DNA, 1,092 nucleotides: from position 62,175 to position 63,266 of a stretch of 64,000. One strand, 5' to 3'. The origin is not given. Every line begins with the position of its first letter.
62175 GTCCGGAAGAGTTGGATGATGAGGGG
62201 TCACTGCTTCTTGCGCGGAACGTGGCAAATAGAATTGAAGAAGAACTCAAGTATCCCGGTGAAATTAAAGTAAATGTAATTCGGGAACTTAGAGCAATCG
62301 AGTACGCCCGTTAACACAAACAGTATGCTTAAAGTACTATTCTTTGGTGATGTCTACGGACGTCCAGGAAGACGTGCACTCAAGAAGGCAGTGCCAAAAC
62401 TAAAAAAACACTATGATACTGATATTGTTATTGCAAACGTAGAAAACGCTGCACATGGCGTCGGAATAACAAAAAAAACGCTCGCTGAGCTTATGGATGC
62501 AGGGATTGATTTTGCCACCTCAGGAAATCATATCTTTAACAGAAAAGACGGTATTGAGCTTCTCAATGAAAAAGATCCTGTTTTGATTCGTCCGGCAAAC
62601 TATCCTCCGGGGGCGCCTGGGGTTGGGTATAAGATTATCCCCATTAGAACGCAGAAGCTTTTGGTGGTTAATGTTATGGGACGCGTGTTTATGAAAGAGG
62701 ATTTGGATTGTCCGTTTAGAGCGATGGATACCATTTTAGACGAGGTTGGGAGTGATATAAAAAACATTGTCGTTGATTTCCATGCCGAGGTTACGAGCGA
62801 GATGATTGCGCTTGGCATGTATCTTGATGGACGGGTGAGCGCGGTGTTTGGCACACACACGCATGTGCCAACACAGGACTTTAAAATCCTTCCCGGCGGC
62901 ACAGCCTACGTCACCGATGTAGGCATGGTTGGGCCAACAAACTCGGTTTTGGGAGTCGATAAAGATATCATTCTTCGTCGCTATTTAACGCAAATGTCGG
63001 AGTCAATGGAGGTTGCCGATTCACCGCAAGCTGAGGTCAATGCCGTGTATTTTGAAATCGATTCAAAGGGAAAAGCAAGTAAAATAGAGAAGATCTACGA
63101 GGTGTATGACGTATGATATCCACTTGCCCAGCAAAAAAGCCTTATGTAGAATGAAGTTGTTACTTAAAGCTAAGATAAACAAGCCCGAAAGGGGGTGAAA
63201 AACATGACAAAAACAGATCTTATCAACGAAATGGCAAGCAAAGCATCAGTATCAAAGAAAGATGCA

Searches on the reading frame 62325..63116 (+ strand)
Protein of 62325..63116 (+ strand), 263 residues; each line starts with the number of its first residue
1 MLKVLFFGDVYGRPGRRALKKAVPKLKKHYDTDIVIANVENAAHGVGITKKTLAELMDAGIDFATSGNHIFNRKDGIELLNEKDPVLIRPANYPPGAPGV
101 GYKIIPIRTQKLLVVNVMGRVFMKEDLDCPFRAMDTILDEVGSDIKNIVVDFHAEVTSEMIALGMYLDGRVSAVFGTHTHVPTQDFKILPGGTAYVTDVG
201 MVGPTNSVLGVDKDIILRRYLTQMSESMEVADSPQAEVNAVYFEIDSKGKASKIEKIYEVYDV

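Call 11: find_encoding_contigs(protein=window:62325-63116:+, flank=10000, max_places=6)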
Protein window:62325-63116:+ (263 aa): 3 contigs read that carry it; 2 places shown.
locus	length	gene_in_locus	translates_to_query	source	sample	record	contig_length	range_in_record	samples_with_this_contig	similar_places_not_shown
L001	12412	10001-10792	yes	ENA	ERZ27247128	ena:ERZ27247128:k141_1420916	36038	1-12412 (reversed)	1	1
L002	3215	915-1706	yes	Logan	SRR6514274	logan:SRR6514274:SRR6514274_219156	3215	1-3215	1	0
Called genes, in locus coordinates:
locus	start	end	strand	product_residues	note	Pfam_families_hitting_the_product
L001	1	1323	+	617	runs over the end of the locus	PF03485:Arg_tRNA_synt_N, PF00750:tRNA-synt_1d, PF05746:DALR_1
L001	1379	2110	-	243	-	PF13489:Methyltransf_23, PF13847:Methyltransf_31, PF08241:Methyltransf_11, PF08242:Methyltransf_12 (weak), PF13649:Methyltransf_25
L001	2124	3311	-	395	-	PF01546:Peptidase_M20, PF07687:M20_dimer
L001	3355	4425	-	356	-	PF02746:MR_MLE_N, PF13378:MR_MLE_C, PF07476:MAAL_C (weak)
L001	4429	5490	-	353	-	PF00291:PALP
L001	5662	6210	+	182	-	-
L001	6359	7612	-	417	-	PF01546:Peptidase_M20, PF07687:M20_dimer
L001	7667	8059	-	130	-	PF02675:AdoMet_dc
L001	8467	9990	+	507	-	PF12072:RNase_Y_N, PF00013:KH_1, PF22891:KH_PNO1_2nd (weak), PF08668:HDOD (faint), PF01966:HD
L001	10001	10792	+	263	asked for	PF00149:Metallophos (weak), PF13277:YmdB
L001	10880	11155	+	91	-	PF00216:Bac_DNA_binding, PF18291:HU-HIG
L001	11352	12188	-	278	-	-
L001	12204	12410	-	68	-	?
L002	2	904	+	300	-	?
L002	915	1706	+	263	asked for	PF00149:Metallophos (weak), PF13277:YmdB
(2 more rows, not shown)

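Call 14: search_protein_families(library=pfam, proteins=[L001:11355-12188:-], max_evalue=10)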
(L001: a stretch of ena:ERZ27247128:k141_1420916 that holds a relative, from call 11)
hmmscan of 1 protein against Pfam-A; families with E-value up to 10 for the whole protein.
L001:11355-12188:- (278 aa): 1 family
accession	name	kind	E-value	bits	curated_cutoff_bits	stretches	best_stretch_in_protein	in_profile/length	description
PF00079.25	Serpin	-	0.025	14.3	27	1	195-265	295-367/370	Serpin (serine protease inhibitor)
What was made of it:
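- Closest known: Canonical prokaryotic serpins. Different: This protein is 278 aa and matches only profile positions 295-367 (call 14).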

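Call 15: search_solved_structures(query=L001:11355-12188:-, max_evalue=10, show_alignments=3)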
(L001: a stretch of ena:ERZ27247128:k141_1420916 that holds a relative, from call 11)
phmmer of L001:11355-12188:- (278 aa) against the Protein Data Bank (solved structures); distinct sequences matched with E-value up to 10: 3.
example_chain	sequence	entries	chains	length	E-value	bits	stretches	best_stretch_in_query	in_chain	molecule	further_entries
1sng_A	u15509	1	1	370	0.85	11.9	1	205-256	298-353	COG4826: Serine protease inhibitor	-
8q84_B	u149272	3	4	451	1.2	11.4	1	114-173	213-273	Kinetochore protein NUF2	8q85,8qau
2w83_C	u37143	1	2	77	1.3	11.4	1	165-223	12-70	C-JUN-AMINO-TERMINAL KINASE-INTERACTING PROTEIN 4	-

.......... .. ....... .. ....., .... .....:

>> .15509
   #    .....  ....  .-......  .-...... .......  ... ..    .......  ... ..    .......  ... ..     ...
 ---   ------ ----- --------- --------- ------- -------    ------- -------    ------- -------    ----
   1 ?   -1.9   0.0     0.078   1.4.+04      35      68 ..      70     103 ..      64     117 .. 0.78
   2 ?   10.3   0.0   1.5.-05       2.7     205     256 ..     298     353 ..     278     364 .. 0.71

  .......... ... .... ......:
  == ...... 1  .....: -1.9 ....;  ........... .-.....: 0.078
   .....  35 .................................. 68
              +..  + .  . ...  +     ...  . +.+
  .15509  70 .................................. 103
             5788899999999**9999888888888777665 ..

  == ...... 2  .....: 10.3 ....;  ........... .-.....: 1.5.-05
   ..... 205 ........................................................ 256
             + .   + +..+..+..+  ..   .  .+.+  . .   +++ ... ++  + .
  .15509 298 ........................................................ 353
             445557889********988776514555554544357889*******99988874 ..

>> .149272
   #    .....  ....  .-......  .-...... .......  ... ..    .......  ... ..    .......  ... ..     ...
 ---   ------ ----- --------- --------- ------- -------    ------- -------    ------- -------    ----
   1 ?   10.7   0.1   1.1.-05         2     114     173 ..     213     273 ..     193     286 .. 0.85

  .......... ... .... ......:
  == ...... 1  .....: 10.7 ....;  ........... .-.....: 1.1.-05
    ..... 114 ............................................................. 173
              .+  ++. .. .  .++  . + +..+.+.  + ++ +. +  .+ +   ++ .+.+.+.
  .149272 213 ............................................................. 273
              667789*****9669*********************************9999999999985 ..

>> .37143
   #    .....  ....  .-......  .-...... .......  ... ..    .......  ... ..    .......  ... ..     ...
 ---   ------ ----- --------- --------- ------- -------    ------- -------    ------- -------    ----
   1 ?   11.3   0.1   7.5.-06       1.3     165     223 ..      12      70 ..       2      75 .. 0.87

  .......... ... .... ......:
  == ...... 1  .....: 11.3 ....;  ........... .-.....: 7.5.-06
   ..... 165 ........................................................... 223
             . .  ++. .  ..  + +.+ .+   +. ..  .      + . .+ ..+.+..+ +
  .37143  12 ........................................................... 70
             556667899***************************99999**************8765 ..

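Call 18: find_homologous_proteins(query=L001:11355-12188:-, max_evalue=0.01)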
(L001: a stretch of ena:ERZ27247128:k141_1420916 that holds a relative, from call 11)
Query L001:11355-12188:- (278 aa): 1 proteins with E <= 0.01 among 439 candidates.
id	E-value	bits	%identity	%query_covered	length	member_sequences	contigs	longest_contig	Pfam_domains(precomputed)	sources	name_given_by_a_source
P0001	2.7e-190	649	100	100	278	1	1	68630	-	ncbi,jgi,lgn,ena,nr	ncbi:hypothetical protein KKH43_00490 [Patescibacteria group bacterium]|nr:hypothetical protein [Pat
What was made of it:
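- The organism is a Patescibacteria bacterium, many of which are episymbionts (name from call 18; lifestyle from general knowledge).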

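Call 20: find_encoding_contigs(protein=P0001, flank=10000, max_places=10)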
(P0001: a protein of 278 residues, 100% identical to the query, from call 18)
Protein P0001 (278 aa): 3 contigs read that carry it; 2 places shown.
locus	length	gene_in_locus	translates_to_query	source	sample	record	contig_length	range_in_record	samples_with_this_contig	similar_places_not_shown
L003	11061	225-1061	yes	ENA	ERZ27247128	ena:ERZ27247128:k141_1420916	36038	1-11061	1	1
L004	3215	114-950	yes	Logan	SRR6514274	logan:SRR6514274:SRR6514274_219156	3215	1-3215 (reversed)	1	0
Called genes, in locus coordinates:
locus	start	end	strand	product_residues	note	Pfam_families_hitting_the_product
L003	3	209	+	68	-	?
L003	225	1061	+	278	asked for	-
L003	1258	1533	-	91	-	PF00216:Bac_DNA_binding, PF18291:HU-HIG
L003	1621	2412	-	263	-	PF00149:Metallophos (weak), PF13277:YmdB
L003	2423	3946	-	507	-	PF12072:RNase_Y_N, PF00013:KH_1, PF22891:KH_PNO1_2nd (weak), PF08668:HDOD (faint), PF01966:HD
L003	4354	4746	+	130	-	PF02675:AdoMet_dc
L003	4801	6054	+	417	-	PF01546:Peptidase_M20, PF07687:M20_dimer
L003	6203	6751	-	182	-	-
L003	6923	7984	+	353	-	PF00291:PALP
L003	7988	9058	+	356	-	PF02746:MR_MLE_N, PF13378:MR_MLE_C, PF07476:MAAL_C (weak)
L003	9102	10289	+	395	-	PF01546:Peptidase_M20, PF07687:M20_dimer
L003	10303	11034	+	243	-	PF13489:Methyltransf_23, PF13847:Methyltransf_31, PF08241:Methyltransf_11, PF08242:Methyltransf_12 (weak), PF13649:Methyltransf_25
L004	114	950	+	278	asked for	-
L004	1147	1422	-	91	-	PF00216:Bac_DNA_binding, PF18291:HU-HIG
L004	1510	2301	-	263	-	PF00149:Metallophos (weak), PF13277:YmdB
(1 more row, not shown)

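Call 22: search_protein_families(library=ncbifam, proteins=[P0001], max_evalue=10)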
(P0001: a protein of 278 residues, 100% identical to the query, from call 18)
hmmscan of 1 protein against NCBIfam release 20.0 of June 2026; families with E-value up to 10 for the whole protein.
P0001 (278 aa): 0 families
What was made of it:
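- The protein itself is below Pfam's Serpin cut-off (14.3 bits against 27) and has no NCBIfam hit (calls 14, 22).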

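Call 25: search_protein_representatives(protein=P0001)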
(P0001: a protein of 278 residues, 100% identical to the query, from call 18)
Query: 278 residues. Proteins with E-value up to 0.001 (for the whole library): 607; up to 1e-10: 194; up to 1e-30: 14. The best 150 are listed.
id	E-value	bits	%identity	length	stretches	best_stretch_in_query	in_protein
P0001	8.5e-191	648.5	100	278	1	1-278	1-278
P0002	6.2e-54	199.5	38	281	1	2-270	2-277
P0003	8.3e-48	179.3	42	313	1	6-271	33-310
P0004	2.2e-44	168.1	37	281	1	4-273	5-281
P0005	6.5e-44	166.6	44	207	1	74-272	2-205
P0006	2.9e-42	161.2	37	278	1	6-270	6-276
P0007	3.8e-42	160.8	36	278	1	4-271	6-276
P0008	7.6e-40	153.2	37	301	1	5-272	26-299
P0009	3.7e-36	141.1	36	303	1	5-271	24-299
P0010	6.0e-36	140.4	39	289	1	4-270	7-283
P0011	2.6e-32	128.5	35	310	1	5-274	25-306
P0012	1.4e-31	126.1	34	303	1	5-272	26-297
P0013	4.2e-31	124.5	30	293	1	5-270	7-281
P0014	6.7e-31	123.9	37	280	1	4-271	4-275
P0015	1.3e-30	122.9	39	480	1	5-271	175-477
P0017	1.6e-26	109.5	31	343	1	5-272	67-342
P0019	2.5e-24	102.3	32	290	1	20-271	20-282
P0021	4.4e-22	94.9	29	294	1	12-270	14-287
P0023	3.0e-20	88.9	30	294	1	21-276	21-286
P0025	1.2e-19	87.0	30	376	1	7-263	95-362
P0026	1.4e-19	86.8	31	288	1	26-271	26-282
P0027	1.8e-19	86.4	31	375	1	19-272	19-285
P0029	2.6e-19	85.8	30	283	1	18-275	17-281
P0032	5.5e-19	84.8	31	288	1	12-271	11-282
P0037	2.4e-18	82.7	31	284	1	26-271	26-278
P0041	6.7e-18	81.2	29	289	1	14-275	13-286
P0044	3.2e-17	79.0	34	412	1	5-271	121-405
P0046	4.2e-17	78.6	30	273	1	7-272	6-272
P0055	3.6e-16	75.6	28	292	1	13-271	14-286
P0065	1.1e-15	74.0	27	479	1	14-271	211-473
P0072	6.4e-15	71.4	31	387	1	20-268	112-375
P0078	1.2e-14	70.6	28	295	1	24-273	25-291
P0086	3.1e-14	69.2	28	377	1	31-273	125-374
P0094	4.4e-14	68.7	29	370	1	30-263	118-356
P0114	3.7e-13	65.7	27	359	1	10-270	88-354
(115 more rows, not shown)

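Call 27: predict_structure(protein=P0001)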
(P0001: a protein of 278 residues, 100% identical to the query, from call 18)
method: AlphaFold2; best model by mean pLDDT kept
length: 278 residues; sequences in the alignment: 1
mean_pLDDT: 32.8   pTM: 0.22
mean pLDDT of the five models: 32.8, 29.8, 29.0, 28.4, 27.5
residues with pLDDT >= 90: 0; 70-90: 0; 50-70: 0; < 50: 278
segments of 3 or more residues with pLDDT < 50: 1-278
pLDDT, mean of each block of 10 residues (from residue 1): 26 39 38 33 35 35 42 40 30 38 37 29 27 25 24 30 31 26 27 27 24 29 30 41 45 42 37 29
secondary structure, 60 per line:
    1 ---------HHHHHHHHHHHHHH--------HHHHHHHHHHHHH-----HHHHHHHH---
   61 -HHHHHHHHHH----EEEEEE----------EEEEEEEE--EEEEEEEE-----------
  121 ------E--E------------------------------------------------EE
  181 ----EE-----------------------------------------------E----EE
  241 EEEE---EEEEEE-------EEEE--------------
elements in order: H10-23 H32-44 H50-57 H62-71 E76-81 E92-99 E102-109 E239-244 E248-253 E261-264

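Call 28: search_protein_families(library=pfam, alignment_id=A1, max_evalue=0.01)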
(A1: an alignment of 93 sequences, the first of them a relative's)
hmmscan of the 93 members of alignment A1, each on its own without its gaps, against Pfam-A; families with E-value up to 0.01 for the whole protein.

A. member 1, P0001 (278 aa): 0 families

B. families by the number of members that match (of 93 scanned): 6 families
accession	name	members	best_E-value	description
PF00079.25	Serpin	68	2.1e-10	Serpin (serine protease inhibitor)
PF20307.4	divDNAB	3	4.8e-06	Divergent DnaB-like ATPase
PF00542.24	Ribosomal_L12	1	9.5e-11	Ribosomal protein L7/L12 C-terminal domain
PF11123.14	DNA_Packaging_2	1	0.0014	DNA packaging protein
PF00967.23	Barwin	1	0.0053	Barwin family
PF21980.2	MksE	1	0.0072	Condensin complex protein MksE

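Call 29: search_solved_structures(query=A1, max_evalue=1, show_alignments=2)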
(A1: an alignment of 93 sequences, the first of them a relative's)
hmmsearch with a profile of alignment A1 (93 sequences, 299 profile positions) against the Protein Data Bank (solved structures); distinct sequences matched with E-value up to 1: 127 (the best 60 are shown).
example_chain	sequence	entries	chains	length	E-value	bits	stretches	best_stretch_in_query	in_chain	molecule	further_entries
3lw2_A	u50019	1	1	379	1e-10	44.6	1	135-283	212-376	Plasminogen activator inhibitor 1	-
1dvn_A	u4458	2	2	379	3.9e-10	42.6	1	135-283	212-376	PLASMINOGEN ACTIVATOR INHIBITOR-1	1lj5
4aqh_A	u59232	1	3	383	4.1e-10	42.6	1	135-283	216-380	PLASMINOGEN ACTIVATOR INHIBITOR 1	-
3q02_A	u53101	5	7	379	4.1e-10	42.6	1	135-283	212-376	Plasminogen activator inhibitor 1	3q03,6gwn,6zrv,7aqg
1c5g_A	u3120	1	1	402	4.7e-10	42.4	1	135-283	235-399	PLASMINOGEN ACTIVATOR INHIBITOR-1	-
5zlz_I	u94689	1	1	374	8.6e-10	41.5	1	135-283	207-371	Plasminogen activator inhibitor 1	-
3ut3_A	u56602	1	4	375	8.7e-10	41.5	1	135-283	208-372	Plasminogen activator inhibitor 1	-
4g8o_A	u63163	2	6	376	8.7e-10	41.5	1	135-283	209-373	Plasminogen activator inhibitor 1 | Plasminogen activator inhibitor-1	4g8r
1dvm_A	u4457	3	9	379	8.9e-10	41.5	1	135-283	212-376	PLASMINOGEN ACTIVATOR INHIBITOR-1 | Plasminogen activator inhibitor 1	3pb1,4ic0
1b3k_A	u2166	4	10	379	8.9e-10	41.5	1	135-283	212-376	PLASMINOGEN ACTIVATOR INHIBITOR-1 | Plasminogen activator inhibitor 1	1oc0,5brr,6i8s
3cvm_A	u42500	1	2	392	9.8e-10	41.3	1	135-283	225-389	Plasminogen activator inhibitor 1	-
1db2_A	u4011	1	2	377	9.8e-10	41.3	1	135-283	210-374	PLASMINOGEN ACTIVATOR INHIBITOR-1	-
3eox_A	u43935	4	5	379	9.9e-10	41.3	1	135-283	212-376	Plasminogen activator inhibitor 1 | Plasminogen Activator Inhibitor-1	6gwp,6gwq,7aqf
1a7c_A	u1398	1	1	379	3.7e-09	39.5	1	135-283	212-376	PLASMINOGEN ACTIVATOR INHIBITOR TYPE 1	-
4dte_A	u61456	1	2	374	5.6e-09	38.8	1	138-285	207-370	Serpin peptidase inhibitor, clade E (nexin, plasminogen activator inhibitor type 1), membe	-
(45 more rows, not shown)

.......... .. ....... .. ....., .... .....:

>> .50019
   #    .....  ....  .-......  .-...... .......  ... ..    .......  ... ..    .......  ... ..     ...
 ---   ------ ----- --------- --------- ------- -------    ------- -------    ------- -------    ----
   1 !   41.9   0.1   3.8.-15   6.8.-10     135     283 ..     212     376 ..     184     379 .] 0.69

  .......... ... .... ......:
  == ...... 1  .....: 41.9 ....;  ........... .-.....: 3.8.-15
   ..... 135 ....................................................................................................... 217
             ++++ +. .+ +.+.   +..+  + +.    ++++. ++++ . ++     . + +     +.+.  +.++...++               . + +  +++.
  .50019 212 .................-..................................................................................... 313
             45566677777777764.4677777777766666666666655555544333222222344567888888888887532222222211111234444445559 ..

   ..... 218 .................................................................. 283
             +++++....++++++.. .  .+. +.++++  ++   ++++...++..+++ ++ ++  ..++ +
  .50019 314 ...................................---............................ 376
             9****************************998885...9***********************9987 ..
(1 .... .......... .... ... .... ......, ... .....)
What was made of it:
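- Closest known: Plasminogen activator inhibitor 1. Same: This covers s2B/s3B through s5B, including the hinge and loop (call 29).
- The family profile hits 127 solved chains at E<=1; all 60 listed are serpins, the best being PAI-1 at E 1e-10 (call 29).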

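Call 30: find_homologous_proteins(query=A1, max_evalue=0.001)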
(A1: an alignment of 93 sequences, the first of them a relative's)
Query A1 (93 sequences) (278 aa, profile of the alignment): 12 proteins with E <= 0.001 among 8000 candidates.
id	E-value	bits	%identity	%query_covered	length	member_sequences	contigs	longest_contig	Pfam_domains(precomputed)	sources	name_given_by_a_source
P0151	3.9e-108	379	31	99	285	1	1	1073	PF00079.26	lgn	-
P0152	8.9e-101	355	30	92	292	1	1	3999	PF00079.26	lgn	-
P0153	1.1e-89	319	25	85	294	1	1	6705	PF00079.26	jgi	jgi:hypothetical protein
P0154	7.7e-86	306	21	89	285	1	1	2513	-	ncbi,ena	-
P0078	1.2e-84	302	25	89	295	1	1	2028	PF00079.26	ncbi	-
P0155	2.2e-82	295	26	92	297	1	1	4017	-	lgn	-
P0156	9.6e-78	279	22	87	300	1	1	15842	PF00079.26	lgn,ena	-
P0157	2.4e-77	278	24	89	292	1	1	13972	PF00079.26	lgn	-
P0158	1.0e-75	273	24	87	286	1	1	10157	-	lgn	-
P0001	8.0e-74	267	100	100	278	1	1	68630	-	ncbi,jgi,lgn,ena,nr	ncbi:hypothetical protein KKH43_00490 [Patescibacteria group bacterium]|nr:hypothetical protein [Pat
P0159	1.8e-68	249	23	95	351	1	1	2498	-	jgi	jgi:hypothetical protein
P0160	7.6e-14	70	31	21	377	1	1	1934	PF00079.26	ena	-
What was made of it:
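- Tried and rejected: With the family alignment as query, only 12 proteins came back (call 30).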

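Call 33: find_encoding_contigs(protein=P0156, flank=8000, max_places=3)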
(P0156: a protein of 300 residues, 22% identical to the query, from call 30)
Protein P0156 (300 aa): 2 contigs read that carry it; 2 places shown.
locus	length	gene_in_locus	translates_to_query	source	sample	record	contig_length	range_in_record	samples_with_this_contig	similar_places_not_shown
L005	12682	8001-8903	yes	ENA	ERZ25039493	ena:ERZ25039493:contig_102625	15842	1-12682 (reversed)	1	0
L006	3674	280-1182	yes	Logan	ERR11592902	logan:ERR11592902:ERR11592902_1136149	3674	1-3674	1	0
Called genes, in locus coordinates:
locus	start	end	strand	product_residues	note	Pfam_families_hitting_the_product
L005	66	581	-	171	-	-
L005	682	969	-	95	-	PF00216:Bac_DNA_binding, PF18291:HU-HIG, PF14908:HU-CCDC81_euk_1 (weak)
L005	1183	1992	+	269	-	PF01026:TatD_DNase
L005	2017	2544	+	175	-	-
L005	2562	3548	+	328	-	-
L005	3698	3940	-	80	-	-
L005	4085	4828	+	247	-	-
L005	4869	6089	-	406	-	PF08486:SpoIID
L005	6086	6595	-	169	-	PF00075:RNase_H, PF13456:RVT_3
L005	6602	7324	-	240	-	PF24481:CT398_CC, PF02591:Zn_ribbon_9 (weak)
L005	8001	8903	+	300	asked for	PF00079:Serpin (weak)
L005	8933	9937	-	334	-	PF00044:Gp_dh_N, PF02800:Gp_dh_C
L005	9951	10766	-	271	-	PF01261:AP_endonuc_2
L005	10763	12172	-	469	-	PF02878:PGM_PMM_I, PF02879:PGM_PMM_II, PF02880:PGM_PMM_III, PF00408:PGM_PMM_IV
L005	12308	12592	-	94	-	PF00254:FKBP_C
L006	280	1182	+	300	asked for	PF00079:Serpin (weak)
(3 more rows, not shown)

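Call 36: predict_structure(alignment_id=A1)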
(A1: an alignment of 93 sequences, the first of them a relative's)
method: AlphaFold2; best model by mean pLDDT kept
length: 278 residues; sequences in the alignment: 93
mean_pLDDT: 89.1   pTM: 0.86
mean pLDDT of the five models: 89.1, 88.8, 87.4, 86.8, 83.7
residues with pLDDT >= 90: 205; 70-90: 51; 50-70: 8; < 50: 14
segments of 3 or more residues with pLDDT < 50: 225-236
pLDDT, mean of each block of 10 residues (from residue 1): 86 94 86 95 96 96 95 91 91 95 93 95 95 96 97 95 97 89 94 88 85 89 47 48 96 96 97 70
secondary structure, 60 per line:
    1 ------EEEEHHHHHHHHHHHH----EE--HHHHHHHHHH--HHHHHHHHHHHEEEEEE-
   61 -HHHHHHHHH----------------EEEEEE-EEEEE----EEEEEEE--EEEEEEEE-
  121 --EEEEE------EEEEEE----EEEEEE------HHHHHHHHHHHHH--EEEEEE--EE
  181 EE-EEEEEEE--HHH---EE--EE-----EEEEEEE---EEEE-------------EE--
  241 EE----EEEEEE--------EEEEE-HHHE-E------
elements in order: E7-10 H11-22 H31-40 H43-53 E54-59 H62-70 E87-92 E94-98 E103-109 E112-119 E123-127 E134-139 E144-149 H156-168 E171-176 E179-182 E184-190 E210-216 E220-223 E247-252 E261-265
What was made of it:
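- On Serpin superfamily (Pfam PF00079 / MEROPS I4): The AlphaFold2 model has pLDDT 89.1 and pTM 0.86 (call 36).
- On Inhibitory serpins: The loop is the only disordered part of the model (call 36).
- The AlphaFold2 model has pLDDT 89.1 and pTM 0.86, and only residues 225-236 are disordered (call 36). The model is compact and confident (call 36).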

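Call 38: fold_search(model_id=the predicted structure, library=pdb)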
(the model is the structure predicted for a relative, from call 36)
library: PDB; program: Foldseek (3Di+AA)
matches with E <= 10: 443; with E <= 0.001: 286
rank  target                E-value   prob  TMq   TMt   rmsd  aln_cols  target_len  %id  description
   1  1qmn                  2.5e-09  1.00  0.61  0.48   8.2       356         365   11  Alpha1-antichymotrypsin serpin in the delta conformation (partial loop insertion) (released 2000-01-17)
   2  1e04_I                3.6e-09  1.00  0.56  0.41   8.2       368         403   10  PLASMA BETA ANTITHROMBIN-III (released 2000-06-02)
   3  1yxa_A                4.8e-09  1.00  0.56  0.44   8.9       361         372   10  Serpina3n, a murine orthologue of human antichymotrypsin (released 2005-09-06)
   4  1dzg_I                6.0e-09  1.00  0.57  0.40   8.2       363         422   11  N135Q-S380C-ANTITHROMBIN-III (released 2000-05-26)
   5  3evj_I                8.4e-09  1.00  0.57  0.42   8.2       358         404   10  Intermediate structure of antithrombin bound to the natural pentasaccharide (released 2008-10-21)
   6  1t1f_A                1.2e-08  1.00  0.56  0.40   8.8       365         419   11  Crystal Structure of Native Antithrombin in its Monomeric Form (released 2005-10-04)
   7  1dzh_I                1.4e-08  1.00  0.56  0.40   8.1       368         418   10  P14-FLUORESCEIN-N135Q-S380C-ANTITHROMBIN-III (released 2000-05-26)
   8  4dte_A                1.5e-08  1.00  0.57  0.44   7.9       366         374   15  Crystal structure of zebrafish plasminogen activator inhibitor-1 (PAI-1) (released 2013-03-27)
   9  1yxa_B                1.9e-08  1.00  0.61  0.48   8.0       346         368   10  Serpina3n, a murine orthologue of human antichymotrypsin (released 2005-09-06)
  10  1oyh_I                1.9e-08  1.00  0.57  0.41   8.3       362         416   10  Crystal Structure of P13 Alanine Variant of Antithrombin (released 2004-04-13)
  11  1e05_I                2.8e-08  1.00  0.48  0.34  11.1       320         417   11  PLASMA ALPHA ANTITHROMBIN-III (released 2000-06-02)
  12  2arr_A                3.4e-08  1.00  0.64  0.51   6.8       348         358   11  Human plasminogen activator inhibitor-2.[loop (66-98) deletion mutant] complexed with peptide n-acetyl-teaaagmggvmtgr- (released 2006-07-11)
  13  1r1l_I                3.6e-08  1.00  0.59  0.42   8.2       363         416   10  Structure of dimeric antithrombin complexed with a P14-P9 reactive loop peptide and an exogenous tripeptide (formyl-no (released 2004-10-05)
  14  1jrr_A                3.8e-08  1.00  0.64  0.51   7.1       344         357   12  HUMAN PLASMINOGEN ACTIVATOR INHIBITOR-2.[LOOP (66-98) DELETIONMUTANT] COMPLEXED WITH PEPTIDE MIMIckING THE REACTIVE CE (released 2001-09-26)
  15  1jvq_I                3.8e-08  1.00  0.58  0.42   8.3       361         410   10  Crystal structure at 2.6A of the ternary complex between antithrombin, a P14-P8 reactive loop peptide, and an exogenou (released 2003-06-03)
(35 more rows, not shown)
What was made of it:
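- On Serpin superfamily (Pfam PF00079 / MEROPS I4): Foldseek against the PDB gives 286 hits at E<=1e-3, and all 50 listed are serpins, with a query-normalised TM-score up to 0.64 (call 38).
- Closest known: Plasminogen activator inhibitor 1. Different: Identity in the Foldseek alignments is 10-15% (call 38).
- Checked: It becomes significant once the whole protein and its family are used (calls 25, 29, 36, 38).
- All 50 listed are serpins, with a query-normalised TM-score of 0.46-0.64 (call 38).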
